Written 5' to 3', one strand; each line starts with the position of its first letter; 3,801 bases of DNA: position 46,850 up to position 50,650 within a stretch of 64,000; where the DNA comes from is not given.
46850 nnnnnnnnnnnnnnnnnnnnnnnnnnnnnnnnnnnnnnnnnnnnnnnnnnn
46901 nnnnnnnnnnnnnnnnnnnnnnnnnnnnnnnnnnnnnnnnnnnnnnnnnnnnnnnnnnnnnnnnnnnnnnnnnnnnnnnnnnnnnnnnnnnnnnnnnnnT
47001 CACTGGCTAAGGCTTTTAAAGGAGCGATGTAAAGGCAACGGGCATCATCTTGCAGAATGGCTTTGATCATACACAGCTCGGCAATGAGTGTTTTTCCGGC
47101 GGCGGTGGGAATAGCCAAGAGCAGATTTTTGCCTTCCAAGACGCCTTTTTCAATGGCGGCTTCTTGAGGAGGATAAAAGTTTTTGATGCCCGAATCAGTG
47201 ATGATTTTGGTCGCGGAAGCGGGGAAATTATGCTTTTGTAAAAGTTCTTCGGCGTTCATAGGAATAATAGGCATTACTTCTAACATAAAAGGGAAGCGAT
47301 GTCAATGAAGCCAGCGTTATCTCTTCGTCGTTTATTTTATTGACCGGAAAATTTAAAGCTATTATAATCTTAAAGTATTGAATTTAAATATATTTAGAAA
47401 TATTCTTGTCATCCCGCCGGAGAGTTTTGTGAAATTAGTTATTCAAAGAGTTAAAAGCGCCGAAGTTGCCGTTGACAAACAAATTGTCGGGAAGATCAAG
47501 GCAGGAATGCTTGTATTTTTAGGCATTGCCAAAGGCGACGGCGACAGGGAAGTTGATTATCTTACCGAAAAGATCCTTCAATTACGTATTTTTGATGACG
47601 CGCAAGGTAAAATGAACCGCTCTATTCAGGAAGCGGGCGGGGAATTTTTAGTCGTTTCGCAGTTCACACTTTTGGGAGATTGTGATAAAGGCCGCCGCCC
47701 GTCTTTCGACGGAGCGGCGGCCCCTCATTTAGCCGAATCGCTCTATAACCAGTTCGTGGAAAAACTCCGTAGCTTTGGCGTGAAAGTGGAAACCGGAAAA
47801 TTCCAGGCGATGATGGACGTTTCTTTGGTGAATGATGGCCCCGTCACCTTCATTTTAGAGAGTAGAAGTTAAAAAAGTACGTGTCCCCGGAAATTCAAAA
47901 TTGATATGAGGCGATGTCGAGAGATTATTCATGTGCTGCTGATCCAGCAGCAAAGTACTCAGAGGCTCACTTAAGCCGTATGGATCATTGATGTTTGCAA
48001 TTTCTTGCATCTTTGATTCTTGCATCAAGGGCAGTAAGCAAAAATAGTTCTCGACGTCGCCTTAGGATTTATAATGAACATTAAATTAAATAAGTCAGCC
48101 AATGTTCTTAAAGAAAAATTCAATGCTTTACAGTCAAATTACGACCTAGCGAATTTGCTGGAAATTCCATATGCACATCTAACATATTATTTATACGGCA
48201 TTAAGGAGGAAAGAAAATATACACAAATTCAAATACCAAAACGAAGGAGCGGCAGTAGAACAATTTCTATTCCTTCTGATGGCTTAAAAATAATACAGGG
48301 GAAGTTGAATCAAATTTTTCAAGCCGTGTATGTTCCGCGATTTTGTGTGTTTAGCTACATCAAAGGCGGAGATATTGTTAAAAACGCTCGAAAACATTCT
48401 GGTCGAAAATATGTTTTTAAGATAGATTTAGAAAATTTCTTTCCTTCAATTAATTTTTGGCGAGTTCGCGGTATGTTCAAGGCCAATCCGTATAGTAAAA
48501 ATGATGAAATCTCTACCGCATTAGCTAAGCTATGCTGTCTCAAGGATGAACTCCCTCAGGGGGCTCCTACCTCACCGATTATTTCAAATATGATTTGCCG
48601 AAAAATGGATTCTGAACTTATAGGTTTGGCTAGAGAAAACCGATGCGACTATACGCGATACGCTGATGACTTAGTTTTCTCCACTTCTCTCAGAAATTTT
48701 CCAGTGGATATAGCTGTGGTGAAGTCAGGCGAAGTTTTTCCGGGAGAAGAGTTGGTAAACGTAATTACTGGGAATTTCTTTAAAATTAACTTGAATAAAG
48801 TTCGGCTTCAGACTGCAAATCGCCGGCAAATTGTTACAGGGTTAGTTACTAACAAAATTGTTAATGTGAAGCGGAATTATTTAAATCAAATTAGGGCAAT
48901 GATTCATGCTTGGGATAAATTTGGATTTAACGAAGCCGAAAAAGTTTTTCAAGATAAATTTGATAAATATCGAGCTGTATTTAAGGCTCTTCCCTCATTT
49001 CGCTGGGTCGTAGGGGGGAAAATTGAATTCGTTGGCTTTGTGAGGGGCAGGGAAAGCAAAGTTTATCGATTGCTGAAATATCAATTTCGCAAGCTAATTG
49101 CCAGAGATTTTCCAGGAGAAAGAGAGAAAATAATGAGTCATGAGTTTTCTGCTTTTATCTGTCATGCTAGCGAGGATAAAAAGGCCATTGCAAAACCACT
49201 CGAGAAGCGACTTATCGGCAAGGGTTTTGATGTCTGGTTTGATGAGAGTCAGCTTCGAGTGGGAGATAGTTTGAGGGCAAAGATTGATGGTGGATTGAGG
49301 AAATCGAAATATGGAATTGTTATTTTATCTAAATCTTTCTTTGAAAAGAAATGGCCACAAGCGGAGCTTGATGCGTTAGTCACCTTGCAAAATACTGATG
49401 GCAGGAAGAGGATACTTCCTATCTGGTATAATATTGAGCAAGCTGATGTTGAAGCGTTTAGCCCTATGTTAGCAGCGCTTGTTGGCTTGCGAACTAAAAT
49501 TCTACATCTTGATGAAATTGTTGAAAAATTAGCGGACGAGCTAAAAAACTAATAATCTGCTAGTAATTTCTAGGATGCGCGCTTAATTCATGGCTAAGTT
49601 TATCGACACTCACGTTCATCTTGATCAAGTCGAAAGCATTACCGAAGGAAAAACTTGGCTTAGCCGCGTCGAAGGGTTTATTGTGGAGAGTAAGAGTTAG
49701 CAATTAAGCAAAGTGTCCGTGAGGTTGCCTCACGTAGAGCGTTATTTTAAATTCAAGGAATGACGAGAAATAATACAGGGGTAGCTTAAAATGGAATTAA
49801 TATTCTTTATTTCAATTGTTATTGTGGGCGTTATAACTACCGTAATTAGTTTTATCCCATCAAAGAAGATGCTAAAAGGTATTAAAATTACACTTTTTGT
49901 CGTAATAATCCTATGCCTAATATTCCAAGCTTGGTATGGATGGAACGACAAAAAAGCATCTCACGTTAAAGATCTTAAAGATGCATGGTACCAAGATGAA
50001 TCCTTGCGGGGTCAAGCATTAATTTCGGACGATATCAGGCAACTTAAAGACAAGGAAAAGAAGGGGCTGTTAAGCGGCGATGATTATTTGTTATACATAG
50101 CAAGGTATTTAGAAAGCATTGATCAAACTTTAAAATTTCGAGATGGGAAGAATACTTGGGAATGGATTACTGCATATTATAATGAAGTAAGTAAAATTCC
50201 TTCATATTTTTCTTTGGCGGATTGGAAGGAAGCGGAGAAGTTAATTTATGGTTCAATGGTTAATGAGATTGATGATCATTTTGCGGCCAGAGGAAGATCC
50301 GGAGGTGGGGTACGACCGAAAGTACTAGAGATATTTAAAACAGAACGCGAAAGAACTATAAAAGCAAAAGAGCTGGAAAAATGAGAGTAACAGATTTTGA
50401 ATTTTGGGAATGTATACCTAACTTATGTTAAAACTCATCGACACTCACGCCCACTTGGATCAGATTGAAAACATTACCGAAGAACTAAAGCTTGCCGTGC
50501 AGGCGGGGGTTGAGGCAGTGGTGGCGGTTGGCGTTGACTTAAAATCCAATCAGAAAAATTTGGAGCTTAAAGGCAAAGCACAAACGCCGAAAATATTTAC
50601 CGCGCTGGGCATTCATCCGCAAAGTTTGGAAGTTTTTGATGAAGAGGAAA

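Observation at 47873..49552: Retron-like module: a1/a2-flanked structured ncRNA immediately upstream of an RT-TIR fusion gene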

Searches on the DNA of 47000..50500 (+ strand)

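Call 7: search_rna_families(source=window, start=47000, end=50500, threshold=evalue, max_evalue=10, show_alignments=3)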
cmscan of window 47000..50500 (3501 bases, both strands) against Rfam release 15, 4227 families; matches with E-value up to 10: 5.
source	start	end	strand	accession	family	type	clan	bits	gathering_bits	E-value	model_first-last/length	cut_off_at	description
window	49388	49490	+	RF02512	PYLIS_5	Cis-reg;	-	20.9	60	3.8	1-100/100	no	Pyrrolysine insertion sequence transposase 1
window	49437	49483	+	RF00314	snoZ182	Gene; snRNA; snoRNA; CD-box;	-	20.2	80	2.2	1-92/92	no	Small nucleolar RNA Z182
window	47902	48018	+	RF01515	Afu_514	Gene; snRNA; snoRNA; CD-box;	-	18.4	39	2.7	1-106/106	no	A. fumigatus snoRNA Afu_514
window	48575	48659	+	RF03051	RAGATH-26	Gene; sRNA;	-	17.5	86.3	8.3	1-76/76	no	RAGATH-26 RNA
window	47090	47140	-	RF03058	sul1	Cis-reg; riboswitch;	-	16.8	36.2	8.7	1-56/56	no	sul1 RNA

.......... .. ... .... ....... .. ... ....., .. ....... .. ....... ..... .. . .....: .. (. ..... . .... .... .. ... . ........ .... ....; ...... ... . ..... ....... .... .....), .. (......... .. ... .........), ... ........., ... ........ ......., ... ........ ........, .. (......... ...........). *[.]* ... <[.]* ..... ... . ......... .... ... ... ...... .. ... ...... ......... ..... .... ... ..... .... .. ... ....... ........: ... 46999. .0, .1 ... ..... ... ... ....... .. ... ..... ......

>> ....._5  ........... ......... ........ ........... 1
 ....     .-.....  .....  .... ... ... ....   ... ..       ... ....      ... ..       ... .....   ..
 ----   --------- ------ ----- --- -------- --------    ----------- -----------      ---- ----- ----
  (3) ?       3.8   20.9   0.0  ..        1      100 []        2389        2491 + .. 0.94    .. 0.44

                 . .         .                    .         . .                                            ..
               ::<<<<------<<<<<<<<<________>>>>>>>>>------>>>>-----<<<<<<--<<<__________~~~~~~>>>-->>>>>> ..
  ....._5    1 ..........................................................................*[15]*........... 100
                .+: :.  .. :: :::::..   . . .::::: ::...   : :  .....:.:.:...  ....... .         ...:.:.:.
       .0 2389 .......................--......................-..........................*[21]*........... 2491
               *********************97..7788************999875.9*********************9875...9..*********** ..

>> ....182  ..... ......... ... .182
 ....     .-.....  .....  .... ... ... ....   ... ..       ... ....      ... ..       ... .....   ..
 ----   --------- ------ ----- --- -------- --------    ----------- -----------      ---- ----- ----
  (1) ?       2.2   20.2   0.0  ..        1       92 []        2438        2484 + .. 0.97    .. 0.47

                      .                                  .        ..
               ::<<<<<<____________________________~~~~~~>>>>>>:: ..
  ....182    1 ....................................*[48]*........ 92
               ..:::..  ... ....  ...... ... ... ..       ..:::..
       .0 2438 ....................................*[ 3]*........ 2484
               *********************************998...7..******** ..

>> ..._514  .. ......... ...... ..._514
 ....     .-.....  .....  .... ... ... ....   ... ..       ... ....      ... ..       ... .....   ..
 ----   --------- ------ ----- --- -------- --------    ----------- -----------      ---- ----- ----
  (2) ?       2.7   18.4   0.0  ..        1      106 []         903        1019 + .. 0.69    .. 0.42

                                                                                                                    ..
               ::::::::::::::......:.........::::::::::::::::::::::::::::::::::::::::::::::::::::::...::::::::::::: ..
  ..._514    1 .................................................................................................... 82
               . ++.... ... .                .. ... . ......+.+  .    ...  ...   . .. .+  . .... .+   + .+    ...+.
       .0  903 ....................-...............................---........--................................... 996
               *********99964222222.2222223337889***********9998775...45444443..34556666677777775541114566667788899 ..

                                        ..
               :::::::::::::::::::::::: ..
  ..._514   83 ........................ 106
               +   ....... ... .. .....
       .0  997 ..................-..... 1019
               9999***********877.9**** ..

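Call 42: build_rna_model(alignment_id=A2)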
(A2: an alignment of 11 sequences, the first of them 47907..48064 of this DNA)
Model R1 built from alignment A2 (11 sequences, 177 columns); structure: RNAalifold consensus.
model positions 154; base pairs 25; branch points 1; effective number of sequences 5.37; information 0.59 bits per position. Calibrated on 0.2 Mb of random sequence (short: E-values are rough).
structure used (alignment columns):
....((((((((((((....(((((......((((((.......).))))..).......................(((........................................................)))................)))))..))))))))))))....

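Call 44: search_with_rna_model(model_id=R1, sources=[window, L001, L002, L003, L004, L005, L006, L007, L008, L009, L010, L011, L012, L013, L014, L015, L016, L017, L018, L019, L020, L021, L022, L023, L024, L025, L026, L027, L028, L029, L030, L031, L032, L033, L034, L035, L036, L037, L038, L039, L040, L041, L042, L043, L044, L045, L046, L047, L048, L049, L050, L051, L052, L053, L054, L055, L056, L057, L058, L059, L060, L061, L062, L063, L064, L065, L066, L067, L068, L069, L070, L071, L072, L073, L074, L075, L076, L077, L078, L079, L080, L161, L163, L165, L166, L168, L169, L170, L171, L172, L173, L174, L175], max_evalue=1)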
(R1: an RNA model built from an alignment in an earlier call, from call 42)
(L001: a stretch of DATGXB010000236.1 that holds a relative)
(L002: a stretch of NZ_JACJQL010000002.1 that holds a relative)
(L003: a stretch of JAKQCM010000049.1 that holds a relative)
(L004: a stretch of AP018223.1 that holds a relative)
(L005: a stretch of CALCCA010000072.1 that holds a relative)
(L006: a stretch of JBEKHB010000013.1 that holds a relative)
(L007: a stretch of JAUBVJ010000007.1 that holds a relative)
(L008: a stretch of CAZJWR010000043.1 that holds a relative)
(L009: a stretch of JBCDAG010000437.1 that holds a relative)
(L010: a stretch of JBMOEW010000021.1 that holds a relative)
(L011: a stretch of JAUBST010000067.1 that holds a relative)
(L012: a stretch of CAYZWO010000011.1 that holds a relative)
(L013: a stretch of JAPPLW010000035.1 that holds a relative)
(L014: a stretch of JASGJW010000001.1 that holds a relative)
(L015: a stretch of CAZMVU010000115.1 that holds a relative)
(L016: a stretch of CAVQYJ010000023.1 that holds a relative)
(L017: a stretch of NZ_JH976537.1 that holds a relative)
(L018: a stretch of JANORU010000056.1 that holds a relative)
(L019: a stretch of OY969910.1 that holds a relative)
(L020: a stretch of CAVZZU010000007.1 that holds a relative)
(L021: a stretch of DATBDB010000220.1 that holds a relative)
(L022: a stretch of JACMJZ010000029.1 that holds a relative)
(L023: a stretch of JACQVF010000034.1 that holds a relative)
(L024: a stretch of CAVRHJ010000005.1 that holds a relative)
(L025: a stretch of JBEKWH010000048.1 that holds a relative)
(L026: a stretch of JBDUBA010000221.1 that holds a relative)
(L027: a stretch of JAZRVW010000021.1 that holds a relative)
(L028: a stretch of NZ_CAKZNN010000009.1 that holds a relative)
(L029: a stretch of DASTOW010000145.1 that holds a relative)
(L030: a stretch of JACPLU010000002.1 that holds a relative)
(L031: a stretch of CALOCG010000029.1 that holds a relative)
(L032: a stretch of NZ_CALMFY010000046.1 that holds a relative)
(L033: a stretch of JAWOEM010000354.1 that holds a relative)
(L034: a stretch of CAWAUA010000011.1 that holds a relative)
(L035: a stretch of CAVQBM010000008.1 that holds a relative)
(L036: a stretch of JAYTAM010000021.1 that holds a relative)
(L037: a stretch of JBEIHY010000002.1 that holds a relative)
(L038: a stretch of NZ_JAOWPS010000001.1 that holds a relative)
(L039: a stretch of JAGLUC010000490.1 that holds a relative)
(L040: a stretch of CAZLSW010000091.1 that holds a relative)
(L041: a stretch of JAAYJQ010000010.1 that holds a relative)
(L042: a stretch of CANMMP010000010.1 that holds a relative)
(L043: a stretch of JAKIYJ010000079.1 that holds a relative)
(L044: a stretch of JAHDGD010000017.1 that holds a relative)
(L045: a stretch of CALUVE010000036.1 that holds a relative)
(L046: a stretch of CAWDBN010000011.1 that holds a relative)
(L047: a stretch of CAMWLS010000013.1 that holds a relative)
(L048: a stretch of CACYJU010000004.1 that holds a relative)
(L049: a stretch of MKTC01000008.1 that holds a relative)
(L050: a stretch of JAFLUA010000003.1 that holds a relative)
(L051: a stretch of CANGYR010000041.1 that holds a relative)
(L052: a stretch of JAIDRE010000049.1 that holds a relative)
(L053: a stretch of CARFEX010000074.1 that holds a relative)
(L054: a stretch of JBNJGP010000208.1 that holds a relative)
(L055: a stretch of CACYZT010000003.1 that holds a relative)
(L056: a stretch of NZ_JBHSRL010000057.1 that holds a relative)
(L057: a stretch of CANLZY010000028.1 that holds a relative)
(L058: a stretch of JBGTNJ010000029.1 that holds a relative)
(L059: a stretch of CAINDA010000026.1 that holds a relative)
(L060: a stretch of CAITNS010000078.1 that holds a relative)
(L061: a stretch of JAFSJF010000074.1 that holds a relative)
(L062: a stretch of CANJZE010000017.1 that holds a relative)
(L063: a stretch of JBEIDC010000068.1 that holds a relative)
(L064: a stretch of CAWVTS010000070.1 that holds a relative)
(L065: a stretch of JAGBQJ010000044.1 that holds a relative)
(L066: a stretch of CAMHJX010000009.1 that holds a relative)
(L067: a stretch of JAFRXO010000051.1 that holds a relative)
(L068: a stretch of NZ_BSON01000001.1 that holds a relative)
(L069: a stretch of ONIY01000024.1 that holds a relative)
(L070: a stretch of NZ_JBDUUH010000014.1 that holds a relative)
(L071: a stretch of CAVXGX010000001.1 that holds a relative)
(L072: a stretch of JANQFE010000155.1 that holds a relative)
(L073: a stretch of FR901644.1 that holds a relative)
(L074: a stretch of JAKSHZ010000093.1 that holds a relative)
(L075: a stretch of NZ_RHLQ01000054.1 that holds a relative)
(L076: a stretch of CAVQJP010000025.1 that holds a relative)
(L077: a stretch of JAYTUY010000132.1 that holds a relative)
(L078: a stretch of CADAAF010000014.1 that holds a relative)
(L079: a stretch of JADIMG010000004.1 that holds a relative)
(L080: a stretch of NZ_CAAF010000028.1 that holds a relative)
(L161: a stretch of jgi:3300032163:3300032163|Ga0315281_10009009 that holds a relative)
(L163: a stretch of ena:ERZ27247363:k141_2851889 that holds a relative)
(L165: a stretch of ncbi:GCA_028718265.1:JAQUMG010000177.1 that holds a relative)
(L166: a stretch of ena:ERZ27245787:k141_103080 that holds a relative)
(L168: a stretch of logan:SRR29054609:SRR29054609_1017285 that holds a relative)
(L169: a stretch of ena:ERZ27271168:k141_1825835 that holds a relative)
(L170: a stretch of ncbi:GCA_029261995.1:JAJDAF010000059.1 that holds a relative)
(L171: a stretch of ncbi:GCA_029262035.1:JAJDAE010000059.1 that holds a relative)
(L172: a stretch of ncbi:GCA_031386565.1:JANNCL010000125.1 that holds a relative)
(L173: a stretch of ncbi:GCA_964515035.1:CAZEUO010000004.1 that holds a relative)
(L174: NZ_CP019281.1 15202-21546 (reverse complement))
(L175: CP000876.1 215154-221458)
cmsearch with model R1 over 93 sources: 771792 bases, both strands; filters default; matches with E-value up to 1: 38.
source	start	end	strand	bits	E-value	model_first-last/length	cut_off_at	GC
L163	2853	3005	+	138.6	2.4e-34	1-154/154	no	0.4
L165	1076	1223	+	132.5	1.1e-32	1-154/154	no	0.43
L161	2838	2991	+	130.7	3.3e-32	1-154/154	no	0.42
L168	111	253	+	122.4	5.9e-30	1-154/154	no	0.41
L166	2653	2811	+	117.9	9.9e-29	1-154/154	no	0.4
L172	2854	2992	+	113.3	1.7e-27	1-154/154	no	0.45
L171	2807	2964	+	110.2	1.2e-26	1-154/154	no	0.4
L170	2814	2973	+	103.6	6.9e-25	1-154/154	no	0.39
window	47907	48059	+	100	6.7e-24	1-154/154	no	0.44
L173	2852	2992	+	95.5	1.1e-22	1-154/154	no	0.43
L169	577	741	+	85.8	4.5e-20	1-154/154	no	0.56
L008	3828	3969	+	59.7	5.3e-13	1-154/154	no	0.42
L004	3722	3862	+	59.1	7.4e-13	1-154/154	no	0.42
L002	3726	3866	+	56.9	3e-12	1-154/154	no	0.44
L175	2300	2441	+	55.8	5.9e-12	1-154/154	no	0.42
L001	3729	3865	+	55.2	8.8e-12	1-154/154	no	0.38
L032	3826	3967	+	52.6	4.5e-11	1-154/154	no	0.45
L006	3840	3977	+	52.3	5.3e-11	1-154/154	no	0.53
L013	2167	2311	+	51.6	8.3e-11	1-154/154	no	0.57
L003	3836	3976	+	49.7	2.7e-10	1-154/154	no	0.48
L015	3795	3941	+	38.8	2.4e-07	1-154/154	no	0.57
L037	3797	3912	+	38.3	3.2e-07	1-154/154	no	0.56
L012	3803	3945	+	29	0.00011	1-154/154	no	0.4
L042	3724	3894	+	29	0.00011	1-154/154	no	0.37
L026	1122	1258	+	28.7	0.00013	1-154/154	no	0.56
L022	3797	3959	+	27.7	0.00023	1-154/154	no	0.52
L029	1855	1967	+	26.8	0.0004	1-154/154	no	0.62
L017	3694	3853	+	26.6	0.00047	1-154/154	no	0.41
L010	3858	3979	+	24.9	0.0013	1-154/154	no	0.59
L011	3806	3939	+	24.6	0.0016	1-154/154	no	0.47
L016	3850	3967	+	22.5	0.0059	1-154/154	no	0.64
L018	1677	1794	+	21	0.015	1-154/154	no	0.56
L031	3816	3953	+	20.9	0.016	1-154/154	no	0.51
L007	3819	3957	+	19.3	0.043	1-154/154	no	0.45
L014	3826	3943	+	18.3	0.081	1-154/154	no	0.63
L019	3854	3992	+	18.3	0.083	1-154/154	no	0.56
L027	3809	3977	+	15.8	0.4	1-154/154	no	0.34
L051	1024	1161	+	15.5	0.48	1-154/154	no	0.51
